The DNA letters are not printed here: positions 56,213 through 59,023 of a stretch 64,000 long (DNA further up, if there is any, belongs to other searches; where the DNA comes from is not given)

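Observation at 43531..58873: Two paralogous PAS-GGDEF-EAL proteins on opposite strands, one with a degenerate GGDEF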

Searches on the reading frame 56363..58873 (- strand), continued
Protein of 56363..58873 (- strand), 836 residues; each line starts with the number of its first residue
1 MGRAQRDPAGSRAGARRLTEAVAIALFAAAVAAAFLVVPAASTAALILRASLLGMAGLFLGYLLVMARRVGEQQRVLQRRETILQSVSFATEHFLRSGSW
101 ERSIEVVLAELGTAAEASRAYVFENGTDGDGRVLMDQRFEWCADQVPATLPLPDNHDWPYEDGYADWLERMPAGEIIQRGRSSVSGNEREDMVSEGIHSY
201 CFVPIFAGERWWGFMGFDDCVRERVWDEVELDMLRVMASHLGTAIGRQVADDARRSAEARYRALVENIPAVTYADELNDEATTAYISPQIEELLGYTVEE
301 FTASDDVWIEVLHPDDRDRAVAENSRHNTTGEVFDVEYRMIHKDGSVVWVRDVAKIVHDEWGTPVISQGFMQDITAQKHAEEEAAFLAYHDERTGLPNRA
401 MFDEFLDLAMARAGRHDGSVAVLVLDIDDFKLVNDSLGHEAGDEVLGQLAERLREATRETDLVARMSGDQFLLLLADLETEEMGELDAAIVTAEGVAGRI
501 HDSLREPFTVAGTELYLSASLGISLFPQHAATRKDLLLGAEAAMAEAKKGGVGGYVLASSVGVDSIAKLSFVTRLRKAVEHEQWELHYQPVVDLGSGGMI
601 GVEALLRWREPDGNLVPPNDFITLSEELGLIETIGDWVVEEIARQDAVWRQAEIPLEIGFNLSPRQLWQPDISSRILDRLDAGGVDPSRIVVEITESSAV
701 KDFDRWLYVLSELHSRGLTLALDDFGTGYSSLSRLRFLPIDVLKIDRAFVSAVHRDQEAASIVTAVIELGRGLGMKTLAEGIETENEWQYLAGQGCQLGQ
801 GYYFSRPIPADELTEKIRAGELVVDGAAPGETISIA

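Call 19: search_solved_structures(query=window:56363-58873:-, max_evalue=1e-30, show_alignments=2)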
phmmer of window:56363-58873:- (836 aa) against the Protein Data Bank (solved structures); distinct sequences matched with E-value up to 1e-30: 30.
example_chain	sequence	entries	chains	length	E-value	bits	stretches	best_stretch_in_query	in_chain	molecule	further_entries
5m3c_A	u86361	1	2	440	4e-94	319.2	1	389-816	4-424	Diguanylate cyclase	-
4rnh_A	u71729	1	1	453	2e-93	316.9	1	385-813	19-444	Motility regulator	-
4rnf_A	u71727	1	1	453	4.1e-92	312.6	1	385-813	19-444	Motility regulator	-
9bgv_A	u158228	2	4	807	1.7e-68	234.5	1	377-813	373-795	Oxygen sensor protein DosP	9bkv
9cdr_A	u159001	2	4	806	2.8e-68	233.7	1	377-813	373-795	Oxygen sensor protein DosP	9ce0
9clo_A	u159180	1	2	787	3.6e-68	233.4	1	377-813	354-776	Oxygen sensor protein DosP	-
9cmf_A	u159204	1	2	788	6.1e-68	232.6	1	377-813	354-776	Oxygen sensor protein DosP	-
5m1t_A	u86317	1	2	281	5.8e-60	206.2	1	563-815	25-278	MucR Phosphodiesterase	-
5xgb_A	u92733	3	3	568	1.2e-58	201.8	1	340-810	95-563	Uncharacterized protein | Uncharacterized protein PA0861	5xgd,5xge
4rni_A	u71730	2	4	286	2.9e-56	194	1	563-813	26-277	Motility regulator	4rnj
2r6o_A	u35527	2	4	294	1.2e-55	191.9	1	568-814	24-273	Putative diguanylate cyclase/phosphodiesterase (GGDEF & EAL domains) | PUTATIVE DIGUANYLATE CYCLASE/PHOSPHODIESTERASE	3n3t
8arv_A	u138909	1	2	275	4.2e-55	190.1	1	574-818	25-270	Bifunctional diguanylate cyclase/phosphodiesterase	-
4hu3_A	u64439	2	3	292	2.7e-51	177.6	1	570-813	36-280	Oxygen sensor protein DosP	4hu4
4hjf_A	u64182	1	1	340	2.8e-50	174.2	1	529-830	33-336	GGDEF family protein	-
3u2e_A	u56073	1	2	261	5.5e-44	153.4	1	568-811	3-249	GGDEF family protein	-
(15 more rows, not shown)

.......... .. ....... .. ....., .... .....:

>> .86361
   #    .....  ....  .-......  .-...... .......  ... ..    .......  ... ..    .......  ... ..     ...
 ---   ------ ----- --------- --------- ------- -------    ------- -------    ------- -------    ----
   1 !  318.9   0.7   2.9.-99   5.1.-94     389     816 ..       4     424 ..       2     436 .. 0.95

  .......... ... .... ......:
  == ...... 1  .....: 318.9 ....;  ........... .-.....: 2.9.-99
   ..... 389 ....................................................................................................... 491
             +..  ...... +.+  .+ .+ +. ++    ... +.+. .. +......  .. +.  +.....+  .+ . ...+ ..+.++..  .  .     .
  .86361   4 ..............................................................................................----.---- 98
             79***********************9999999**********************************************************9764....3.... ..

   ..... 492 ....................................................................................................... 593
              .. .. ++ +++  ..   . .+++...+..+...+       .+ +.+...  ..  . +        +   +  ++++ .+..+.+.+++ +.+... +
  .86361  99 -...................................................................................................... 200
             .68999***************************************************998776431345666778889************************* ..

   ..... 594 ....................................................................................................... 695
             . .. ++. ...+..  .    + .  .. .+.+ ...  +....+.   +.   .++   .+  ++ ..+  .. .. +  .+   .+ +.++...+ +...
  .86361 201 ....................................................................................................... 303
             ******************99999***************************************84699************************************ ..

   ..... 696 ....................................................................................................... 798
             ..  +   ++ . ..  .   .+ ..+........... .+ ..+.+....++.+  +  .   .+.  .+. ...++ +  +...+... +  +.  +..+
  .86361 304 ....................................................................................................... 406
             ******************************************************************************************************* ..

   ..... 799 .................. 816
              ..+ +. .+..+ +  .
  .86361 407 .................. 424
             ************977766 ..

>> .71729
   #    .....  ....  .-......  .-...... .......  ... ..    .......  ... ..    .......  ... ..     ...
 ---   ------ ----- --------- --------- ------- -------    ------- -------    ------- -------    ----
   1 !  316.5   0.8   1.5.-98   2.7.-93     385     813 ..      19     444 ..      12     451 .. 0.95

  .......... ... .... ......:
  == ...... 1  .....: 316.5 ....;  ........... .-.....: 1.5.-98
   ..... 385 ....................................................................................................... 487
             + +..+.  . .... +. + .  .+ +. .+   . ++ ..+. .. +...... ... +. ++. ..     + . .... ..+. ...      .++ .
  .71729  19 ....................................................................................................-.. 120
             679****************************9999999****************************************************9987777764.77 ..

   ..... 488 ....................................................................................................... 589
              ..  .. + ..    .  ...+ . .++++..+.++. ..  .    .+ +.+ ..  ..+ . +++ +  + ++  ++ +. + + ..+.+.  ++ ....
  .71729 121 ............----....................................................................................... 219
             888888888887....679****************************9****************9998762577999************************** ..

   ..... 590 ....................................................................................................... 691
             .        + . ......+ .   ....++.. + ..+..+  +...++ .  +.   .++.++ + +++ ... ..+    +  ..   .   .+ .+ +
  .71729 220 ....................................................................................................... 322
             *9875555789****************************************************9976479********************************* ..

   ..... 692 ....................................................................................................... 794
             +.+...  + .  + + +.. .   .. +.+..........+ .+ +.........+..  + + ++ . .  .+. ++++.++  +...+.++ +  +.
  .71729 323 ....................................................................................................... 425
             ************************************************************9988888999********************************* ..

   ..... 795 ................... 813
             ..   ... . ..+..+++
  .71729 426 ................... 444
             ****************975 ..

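Call 50: search_protein_families(library=ncbifam, proteins=[window:56363-58873:-], max_evalue=0.00001)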
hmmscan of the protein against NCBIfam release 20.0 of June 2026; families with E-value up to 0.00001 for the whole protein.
window:56363-58873:- (836 aa): 30 families (the best 25 are shown)
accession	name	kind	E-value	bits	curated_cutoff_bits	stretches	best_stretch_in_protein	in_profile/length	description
NF045675.1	PhdiestaseDibA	equivalog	9.9e-125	417.3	980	1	341-814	156-622/623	phosphodiesterase DibA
NF053781.1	cdiGMPphdstlr2612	equivalog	1.8e-110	370.4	1600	1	247-814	703-1262/1268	Tlr1612 family c-di-GMP phosphodiesterase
NF007474.0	PRK10060.1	equivalog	4.4e-107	358.9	782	1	325-815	174-652/663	cyclic di-GMP phosphodiesterase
NF008467.0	PRK11359.1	equivalog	2.6e-95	320.1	857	1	383-817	371-792/800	oxygen-sensing cyclic-di-GMP phosphodiesterase DosP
NF052458.1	PhdiestGepA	equivalog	8.2e-83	279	1200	1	420-813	451-837/840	phosphodiesterase GepA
NF008807.1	PRK11829.1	equivalog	1.4e-72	244.8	733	1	378-815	232-660/670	biofilm formation regulator HmsP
NF007298.0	PRK09776.1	equivalog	4.7e-71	240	1135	2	371-818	667-1107/1111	diguanylate cyclase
NF007839.0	PRK10551.1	equivalog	5.3e-50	170.5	461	1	574-817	267-510/518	cyclic di-GMP phosphodiesterase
NF052596.1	RR_EAL_PvrR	equivalog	1.7e-46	158.7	580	1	572-818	144-390/398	response regulator cyclic di-GMP phosphodiesterase PvrR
NF007423.1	PRK09966.1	equivalog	3.8e-39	134.7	325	1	380-548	231-390/390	diguanylate cyclase DgcN/YfiN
NF045673.1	c-di-GMPRcptLapD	equivalog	4e-37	127.8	1020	1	382-809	230-646/647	cyclic di-GMP receptor LapD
TIGR00254.1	GGDEF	domain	2.7e-34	118.3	37.4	1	386-555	3-164/168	diguanylate cyclase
NF008281.1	PRK11059.1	equivalog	1.7e-30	105.9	663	1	388-809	221-631/633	RNase E specificity factor CsrD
NF038266.1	diguan_SiaD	equivalog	3.4e-30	105.3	290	1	386-551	92-248/252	biofilm regulation diguanylate cyclase SiaD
NF007135.0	PRK09581.1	equivalog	1.2e-29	103.5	474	1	383-551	287-448/457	PleD family two-component system response regulator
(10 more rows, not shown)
